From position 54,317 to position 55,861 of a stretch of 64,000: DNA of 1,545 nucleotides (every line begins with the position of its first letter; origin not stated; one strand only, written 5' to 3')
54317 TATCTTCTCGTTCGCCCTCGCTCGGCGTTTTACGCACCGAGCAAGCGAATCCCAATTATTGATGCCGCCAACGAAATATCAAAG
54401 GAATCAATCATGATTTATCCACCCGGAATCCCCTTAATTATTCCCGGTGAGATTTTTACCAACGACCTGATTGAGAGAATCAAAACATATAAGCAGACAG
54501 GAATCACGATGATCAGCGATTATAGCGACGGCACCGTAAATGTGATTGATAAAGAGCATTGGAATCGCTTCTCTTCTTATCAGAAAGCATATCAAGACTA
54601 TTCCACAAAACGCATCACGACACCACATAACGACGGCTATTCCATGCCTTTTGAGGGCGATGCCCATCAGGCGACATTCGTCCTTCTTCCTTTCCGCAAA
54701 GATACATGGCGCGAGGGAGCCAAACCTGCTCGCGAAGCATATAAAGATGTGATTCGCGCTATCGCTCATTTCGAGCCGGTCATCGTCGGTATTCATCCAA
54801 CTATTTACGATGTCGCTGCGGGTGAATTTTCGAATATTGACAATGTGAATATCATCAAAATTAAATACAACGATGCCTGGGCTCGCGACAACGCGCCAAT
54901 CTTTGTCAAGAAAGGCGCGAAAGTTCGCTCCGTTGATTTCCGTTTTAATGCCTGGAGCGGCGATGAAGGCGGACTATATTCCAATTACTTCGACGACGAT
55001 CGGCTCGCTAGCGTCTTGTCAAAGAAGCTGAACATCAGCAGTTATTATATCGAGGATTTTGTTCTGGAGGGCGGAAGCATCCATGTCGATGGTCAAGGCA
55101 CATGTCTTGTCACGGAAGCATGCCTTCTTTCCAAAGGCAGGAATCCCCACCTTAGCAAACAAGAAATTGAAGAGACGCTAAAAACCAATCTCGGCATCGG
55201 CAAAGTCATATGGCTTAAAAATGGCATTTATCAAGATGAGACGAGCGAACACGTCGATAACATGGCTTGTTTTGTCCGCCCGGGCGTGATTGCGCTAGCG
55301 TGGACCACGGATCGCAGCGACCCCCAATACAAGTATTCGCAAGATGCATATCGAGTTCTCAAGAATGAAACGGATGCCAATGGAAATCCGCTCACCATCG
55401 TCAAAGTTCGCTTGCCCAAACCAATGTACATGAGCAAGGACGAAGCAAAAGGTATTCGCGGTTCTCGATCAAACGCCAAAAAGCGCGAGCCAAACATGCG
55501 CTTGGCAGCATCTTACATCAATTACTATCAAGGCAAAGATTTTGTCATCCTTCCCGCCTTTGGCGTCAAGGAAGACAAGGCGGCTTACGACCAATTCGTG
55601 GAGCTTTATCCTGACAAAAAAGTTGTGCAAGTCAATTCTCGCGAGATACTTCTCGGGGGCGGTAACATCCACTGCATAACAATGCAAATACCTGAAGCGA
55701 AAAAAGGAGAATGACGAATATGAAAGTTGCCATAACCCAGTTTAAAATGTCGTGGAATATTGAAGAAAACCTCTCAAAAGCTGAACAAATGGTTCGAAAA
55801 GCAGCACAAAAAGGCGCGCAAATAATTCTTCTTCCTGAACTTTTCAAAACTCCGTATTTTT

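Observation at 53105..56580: Single-polypeptide fusion of arginine decarboxylase and agmatine deiminase, followed by aguB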

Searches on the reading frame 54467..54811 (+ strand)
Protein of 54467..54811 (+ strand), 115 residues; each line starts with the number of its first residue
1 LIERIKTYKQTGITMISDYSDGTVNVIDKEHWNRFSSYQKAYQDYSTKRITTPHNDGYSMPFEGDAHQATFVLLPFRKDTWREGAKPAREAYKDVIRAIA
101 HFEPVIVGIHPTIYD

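Call 30: find_related_loci(query=A2, collection=genome_contigs, flank=10000)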
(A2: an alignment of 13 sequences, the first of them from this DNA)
Query A2 (115 aa) in genome_contigs; peptide patterns used: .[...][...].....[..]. (x = any residue, [..] = any of these).
42 stretches matched a pattern; 36 encode a relative of the query (tblastn E <= 1e-3); 36 distinct loci.
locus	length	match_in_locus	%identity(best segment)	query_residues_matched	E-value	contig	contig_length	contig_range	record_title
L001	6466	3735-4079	93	1-115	5e-74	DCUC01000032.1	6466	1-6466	MAG TPA_asm: Bacillales bacterium UBA1424 UBA1424_contig_69431, whole genome shotgun sequence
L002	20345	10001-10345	87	1-115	1e-70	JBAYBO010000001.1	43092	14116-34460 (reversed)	MAG: Bacilli bacterium isolate SO_2016_CLC_T2_123 scaffold00341_PH3_Jul20_2016, whole genome shotgun sequence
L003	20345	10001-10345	89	1-115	4e-70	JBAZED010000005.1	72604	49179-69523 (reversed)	MAG: Bacilli bacterium isolate SO_2017_LW3_117 NODE_720_length_72604_cov_3.271272_LW162_2017, whole genome shotgun seque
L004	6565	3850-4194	88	1-115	1e-69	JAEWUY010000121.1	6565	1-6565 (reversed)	MAG: Bacillota bacterium isolate OH_SDB_4 k127_1265211, whole genome shotgun sequence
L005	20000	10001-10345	85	1-115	7e-68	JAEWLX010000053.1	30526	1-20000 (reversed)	MAG: Bacillota bacterium isolate OH_PDB_11 k127_1579784, whole genome shotgun sequence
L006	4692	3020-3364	82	1-115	7e-64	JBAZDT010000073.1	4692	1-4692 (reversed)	MAG: Bacilli bacterium isolate SO_2017_LW3_106 NODE_69415_length_4692_cov_1.064403_LW162_2017, whole genome shotgun sequ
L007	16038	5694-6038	59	1-115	5e-48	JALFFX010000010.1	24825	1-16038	MAG: Erysipelotrichaceae bacterium isolate SUG644 k141_143128, whole genome shotgun sequence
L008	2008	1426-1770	61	1-115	1e-47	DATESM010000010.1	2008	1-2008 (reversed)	MAG TPA_asm: Bacilli bacterium isolate SMAG_U9101 k141_426612, whole genome shotgun sequence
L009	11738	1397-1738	61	1-114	7e-47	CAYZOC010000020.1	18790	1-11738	MAG TPA_asm: uncultured Staphylococcaceae bacterium isolate binchicken_co59_52 genome assembly, contig: NODE_6338_length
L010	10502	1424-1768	60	1-115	4e-46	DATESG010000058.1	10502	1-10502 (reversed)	MAG TPA_asm: Bacilli bacterium isolate SMAG_U9095 k141_115446, whole genome shotgun sequence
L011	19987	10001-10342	61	1-114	1e-45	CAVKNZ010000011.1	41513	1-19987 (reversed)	Bacteroidaceae bacterium isolate H07689-L1_cleanbin_000029 genome assembly, contig: Spades_H07689-L1_contig_478, whole g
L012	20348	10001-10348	60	1-115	2e-44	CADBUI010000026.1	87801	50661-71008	MAG: uncultured Erysipelotrichaceae bacterium isolate RUG14309 genome assembly, contig: RUG14309_asm_26, whole genome sh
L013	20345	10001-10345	58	1-115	1e-44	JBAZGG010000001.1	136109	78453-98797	MAG: Bacilli bacterium isolate SO_2017_LW3_39 NODE_195_length_136109_cov_1.747923_LW162_2017, whole genome shotgun seque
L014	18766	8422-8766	57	1-115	1e-43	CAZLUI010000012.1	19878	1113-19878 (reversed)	MAG TPA_asm: uncultured Staphylococcaceae bacterium isolate binchicken_co408_48 genome assembly, contig: NODE_1025_lengt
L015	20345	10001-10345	57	1-115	2e-43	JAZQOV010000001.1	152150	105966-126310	MAG: Bacilli bacterium isolate T1900045242_TH20190012.MAGScoT_cleanbin_000030 SGB_5545_k141_1825827, whole genome shotgu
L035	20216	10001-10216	53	48-112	3e-18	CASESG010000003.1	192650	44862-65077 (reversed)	uncultured Firmicutes bacterium isolate A81_L1_356356_idba_bin.37 genome assembly, contig: A81_L1_356356_idba_bin.37.fa_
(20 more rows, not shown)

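Call 40: search_protein_families(library=pfam, proteins=[L007:1718-3340:+, L007:14173-15021:-, L007:15008-15841:-, L007:275-820:+, L007:11087-14176:+], max_evalue=0.0001)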
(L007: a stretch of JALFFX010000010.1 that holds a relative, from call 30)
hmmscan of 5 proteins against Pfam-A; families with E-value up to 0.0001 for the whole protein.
L007:1718-3340:+ (540 aa): 5 families
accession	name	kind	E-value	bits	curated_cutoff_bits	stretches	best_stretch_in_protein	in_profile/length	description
PF09334.17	tRNA-synt_1g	-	4.6e-115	385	20.1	2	171-380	180-390/391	tRNA synthetases class I (M)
PF00133.28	tRNA-synt_1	-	2e-32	112.9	22.7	2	15-231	20-243/414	tRNA synthetases class I (I, L, M and V)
PF01406.26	tRNA-synt_1e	-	2e-13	50.8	27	1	19-135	11-124/301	tRNA synthetases class I (C) catalytic domain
PF19303.5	Anticodon_3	-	1.6e-08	35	23.5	1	392-523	1-132/152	Anticodon binding domain of methionyl tRNA ligase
PF08264.19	Anticodon_1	-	5.1e-06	26.9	25.1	1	402-494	1-94/148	Anticodon-binding domain of tRNA ligase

L007:14173-15021:- (282 aa): 1 family
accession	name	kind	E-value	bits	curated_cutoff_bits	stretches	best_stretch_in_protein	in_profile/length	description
PF00590.25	TP_methylase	-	2.1e-29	103.4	27.8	1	13-211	2-211/212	Tetrapyrrole (Corrin/Porphyrin) Methylases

L007:15008-15841:- (277 aa): 1 family
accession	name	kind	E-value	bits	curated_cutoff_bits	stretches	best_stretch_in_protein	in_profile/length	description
PF04468.17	PSP1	-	2.7e-27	95.3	27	1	65-150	1-86/86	PSP1 C-terminal conserved region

L007:275-820:+ (181 aa): 1 family
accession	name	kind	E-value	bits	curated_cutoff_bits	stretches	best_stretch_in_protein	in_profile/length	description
PF04231.19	Endonuclease_1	-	4.9e-53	180.7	25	1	3-173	64-234/235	Endonuclease I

L007:11087-14176:+ (1029 aa): 1 family
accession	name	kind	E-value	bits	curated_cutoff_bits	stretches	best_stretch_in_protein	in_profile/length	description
PF09586.16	YfhO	-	5.4e-53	181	28.5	2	346-1004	269-835/835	Bacterial membrane protein YfhO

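Call 41: search_protein_families(library=pfam, proteins=[L012:14714-15697:-, L012:15699-16319:-, L012:16331-16927:-, L012:16930-17232:-, L012:1285-2685:-, L011:174-1754:-], max_evalue=0.0001)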
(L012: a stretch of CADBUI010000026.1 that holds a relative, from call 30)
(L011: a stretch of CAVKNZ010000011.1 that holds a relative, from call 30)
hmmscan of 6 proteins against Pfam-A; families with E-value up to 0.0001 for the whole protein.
L012:14714-15697:- (327 aa): 1 family
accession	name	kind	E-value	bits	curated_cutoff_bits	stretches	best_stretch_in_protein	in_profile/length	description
PF13177.12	DNA_pol3_delta2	-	1.2e-47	162.3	27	1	11-169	2-160/161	DNA polymerase III, delta subunit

L012:15699-16319:- (206 aa): 5 families
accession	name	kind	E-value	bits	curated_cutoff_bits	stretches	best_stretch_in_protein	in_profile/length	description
PF02223.23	Thymidylate_kin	-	2.5e-55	187.5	27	1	5-194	1-183/185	Thymidylate kinase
PF13521.12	AAA_28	-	6.1e-08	33.5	27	1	3-151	2-130/164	AAA domain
PF13401.12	AAA_22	-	2.4e-06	28.3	27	1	2-77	7-73/130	AAA domain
PF13191.12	AAA_16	-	1.8e-05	25.7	32.6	1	2-184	26-139/167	AAA ATPase domain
PF25199.1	nSTAND_NTPase5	-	8.8e-05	22.8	34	0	2-50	43-91/145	Novel STAND NTPase 5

L012:16331-16927:- (198 aa): 5 families
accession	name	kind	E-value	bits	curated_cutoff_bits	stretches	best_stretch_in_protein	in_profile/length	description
PF13662.12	Toprim_4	-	1.1e-24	86.8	25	1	80-171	1-85/85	Toprim domain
PF21176.3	RecR_HhH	-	6.9e-14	51.8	27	1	7-49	1-43/45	RecR, helix-hairpin-helix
PF21175.2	RecR_C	-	1.6e-12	47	22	1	173-196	1-24/24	RecR, C-terminal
PF01751.28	Toprim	-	5.8e-11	42.9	23.1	1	82-166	2-92/96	Toprim domain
PF02132.21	RecR_ZnF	-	3.2e-09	36.8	22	1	54-74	1-21/21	RecR, Cys4-zinc finger domain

L012:16930-17232:- (100 aa): 1 family
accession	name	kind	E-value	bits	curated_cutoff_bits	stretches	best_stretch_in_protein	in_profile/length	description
PF02575.21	YbaB_DNA_bd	-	2.9e-24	85.5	25.5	1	9-94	2-88/91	YbaB/EbfC DNA-binding family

L012:1285-2685:- (466 aa): 3 families
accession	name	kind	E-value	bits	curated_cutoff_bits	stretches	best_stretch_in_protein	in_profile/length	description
PF19289.4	PmbA_TldD_3rd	-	6.8e-61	205.7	22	1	228-460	1-220/220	PmbA/TldA metallopeptidase C-terminal domain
PF01523.21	PmbA_TldD_1st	-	4.9e-16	59.1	20.9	1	22-80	1-59/65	PmbA/TldA metallopeptidase domain 1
PF19290.4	PmbA_TldD_2nd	-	5.7e-07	30.4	20.9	1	113-221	4-109/109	PmbA/TldA metallopeptidase central domain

L011:174-1754:- (526 aa): 3 families
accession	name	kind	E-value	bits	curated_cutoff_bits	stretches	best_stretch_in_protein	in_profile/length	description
PF01593.30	Amino_oxidase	-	4.7e-18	66.1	19.8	1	31-504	1-438/443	Flavin containing amine oxidoreductase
PF13450.12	NAD_binding_8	-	3e-13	50.3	21.9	1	26-92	1-67/68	NAD(P)-binding Rossmann-like domain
PF01266.30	DAO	-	4e-05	23.8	27.9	0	23-58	1-44/353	FAD dependent oxidoreductase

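Call 61: search_protein_families(library=ncbifam, proteins=[L035:11143-11991:+], max_evalue=1e-10)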
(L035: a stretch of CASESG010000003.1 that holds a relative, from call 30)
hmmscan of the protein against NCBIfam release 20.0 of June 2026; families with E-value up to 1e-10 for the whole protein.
L035:11143-11991:+ (282 aa): 6 families
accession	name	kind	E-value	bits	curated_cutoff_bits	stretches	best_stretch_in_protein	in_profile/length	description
TIGR03381.1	agmatine_aguB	equivalog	1.5e-112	375.5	410.25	1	2-280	1-279/279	N-carbamoylputrescine amidase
NF040852.1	nitrile_Arch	equivalog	8.7e-33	113.6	500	1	12-278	12-261/262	nitrilase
NF010588.0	PRK13981.1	equivalog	3.8e-23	81.7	479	1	12-261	16-253/546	NAD+ synthase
NF033621.1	de_GSH_amidase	exception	1e-15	57.8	355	1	4-273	2-254/260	deaminated glutathione amidase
NF009803.0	PRK13287.1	equivalog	5e-15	55.1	406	1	14-268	31-271/333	formamidase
TIGR00546.1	lnt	equivalog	2.8e-12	46.5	132.9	1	16-176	181-348/395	apolipoprotein N-acyltransferase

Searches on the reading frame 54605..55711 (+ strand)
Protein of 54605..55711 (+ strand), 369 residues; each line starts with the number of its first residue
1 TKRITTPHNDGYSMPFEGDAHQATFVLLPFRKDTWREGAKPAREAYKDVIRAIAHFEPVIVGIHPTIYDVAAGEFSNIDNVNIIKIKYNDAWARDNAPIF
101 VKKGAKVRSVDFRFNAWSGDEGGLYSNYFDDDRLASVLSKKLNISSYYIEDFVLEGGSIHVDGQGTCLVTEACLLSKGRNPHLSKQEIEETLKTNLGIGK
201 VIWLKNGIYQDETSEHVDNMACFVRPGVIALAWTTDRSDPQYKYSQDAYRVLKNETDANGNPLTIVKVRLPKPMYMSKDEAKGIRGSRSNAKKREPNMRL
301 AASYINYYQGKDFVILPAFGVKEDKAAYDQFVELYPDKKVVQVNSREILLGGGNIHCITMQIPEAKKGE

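Call 23: search_solved_structures(query=window:54605-55711:+, max_evalue=0.00001, show_alignments=3)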
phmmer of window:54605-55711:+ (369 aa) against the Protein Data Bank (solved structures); distinct sequences matched with E-value up to 0.00001: 11.
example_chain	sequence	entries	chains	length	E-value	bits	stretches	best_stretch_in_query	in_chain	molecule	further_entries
3h7c_X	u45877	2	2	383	5.4e-94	318.6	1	6-364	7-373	Agmatine deiminase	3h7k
1vkp_A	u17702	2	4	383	5.4e-94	318.6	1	6-364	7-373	AGMATINE IMINOHYDROLASE | Agmatine deiminase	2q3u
2ewo_A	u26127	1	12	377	1e-92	314.4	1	4-364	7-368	Putative agmatine deiminase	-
6nib_A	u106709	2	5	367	7.6e-91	308.2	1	10-363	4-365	Porphyromonas-type peptidyl-arginine deiminase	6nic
2jer_A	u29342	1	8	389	2e-87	297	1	5-365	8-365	AGMATINE DEIMINASE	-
1xkn_A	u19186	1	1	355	1.9e-50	175.3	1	11-363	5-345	putative peptidyl-arginine deiminase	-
6b10_A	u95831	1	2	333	2.5e-40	142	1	23-358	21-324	Putative peptidyl-arginine deiminase family protein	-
2cmu_A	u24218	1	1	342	8.8e-40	140.2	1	19-364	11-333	PUTATIVE PEPTIDYL-ARGININE DEIMINASE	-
3hvm_A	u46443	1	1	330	3e-39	138.4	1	19-362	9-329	AGMATINE DEIMINASE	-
6b2w_A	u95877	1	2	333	4.3e-39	137.9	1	23-357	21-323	Putative peptidyl-arginine deiminase family protein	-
1zbr_A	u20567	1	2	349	3.2e-32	115.3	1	84-364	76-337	conserved hypothetical protein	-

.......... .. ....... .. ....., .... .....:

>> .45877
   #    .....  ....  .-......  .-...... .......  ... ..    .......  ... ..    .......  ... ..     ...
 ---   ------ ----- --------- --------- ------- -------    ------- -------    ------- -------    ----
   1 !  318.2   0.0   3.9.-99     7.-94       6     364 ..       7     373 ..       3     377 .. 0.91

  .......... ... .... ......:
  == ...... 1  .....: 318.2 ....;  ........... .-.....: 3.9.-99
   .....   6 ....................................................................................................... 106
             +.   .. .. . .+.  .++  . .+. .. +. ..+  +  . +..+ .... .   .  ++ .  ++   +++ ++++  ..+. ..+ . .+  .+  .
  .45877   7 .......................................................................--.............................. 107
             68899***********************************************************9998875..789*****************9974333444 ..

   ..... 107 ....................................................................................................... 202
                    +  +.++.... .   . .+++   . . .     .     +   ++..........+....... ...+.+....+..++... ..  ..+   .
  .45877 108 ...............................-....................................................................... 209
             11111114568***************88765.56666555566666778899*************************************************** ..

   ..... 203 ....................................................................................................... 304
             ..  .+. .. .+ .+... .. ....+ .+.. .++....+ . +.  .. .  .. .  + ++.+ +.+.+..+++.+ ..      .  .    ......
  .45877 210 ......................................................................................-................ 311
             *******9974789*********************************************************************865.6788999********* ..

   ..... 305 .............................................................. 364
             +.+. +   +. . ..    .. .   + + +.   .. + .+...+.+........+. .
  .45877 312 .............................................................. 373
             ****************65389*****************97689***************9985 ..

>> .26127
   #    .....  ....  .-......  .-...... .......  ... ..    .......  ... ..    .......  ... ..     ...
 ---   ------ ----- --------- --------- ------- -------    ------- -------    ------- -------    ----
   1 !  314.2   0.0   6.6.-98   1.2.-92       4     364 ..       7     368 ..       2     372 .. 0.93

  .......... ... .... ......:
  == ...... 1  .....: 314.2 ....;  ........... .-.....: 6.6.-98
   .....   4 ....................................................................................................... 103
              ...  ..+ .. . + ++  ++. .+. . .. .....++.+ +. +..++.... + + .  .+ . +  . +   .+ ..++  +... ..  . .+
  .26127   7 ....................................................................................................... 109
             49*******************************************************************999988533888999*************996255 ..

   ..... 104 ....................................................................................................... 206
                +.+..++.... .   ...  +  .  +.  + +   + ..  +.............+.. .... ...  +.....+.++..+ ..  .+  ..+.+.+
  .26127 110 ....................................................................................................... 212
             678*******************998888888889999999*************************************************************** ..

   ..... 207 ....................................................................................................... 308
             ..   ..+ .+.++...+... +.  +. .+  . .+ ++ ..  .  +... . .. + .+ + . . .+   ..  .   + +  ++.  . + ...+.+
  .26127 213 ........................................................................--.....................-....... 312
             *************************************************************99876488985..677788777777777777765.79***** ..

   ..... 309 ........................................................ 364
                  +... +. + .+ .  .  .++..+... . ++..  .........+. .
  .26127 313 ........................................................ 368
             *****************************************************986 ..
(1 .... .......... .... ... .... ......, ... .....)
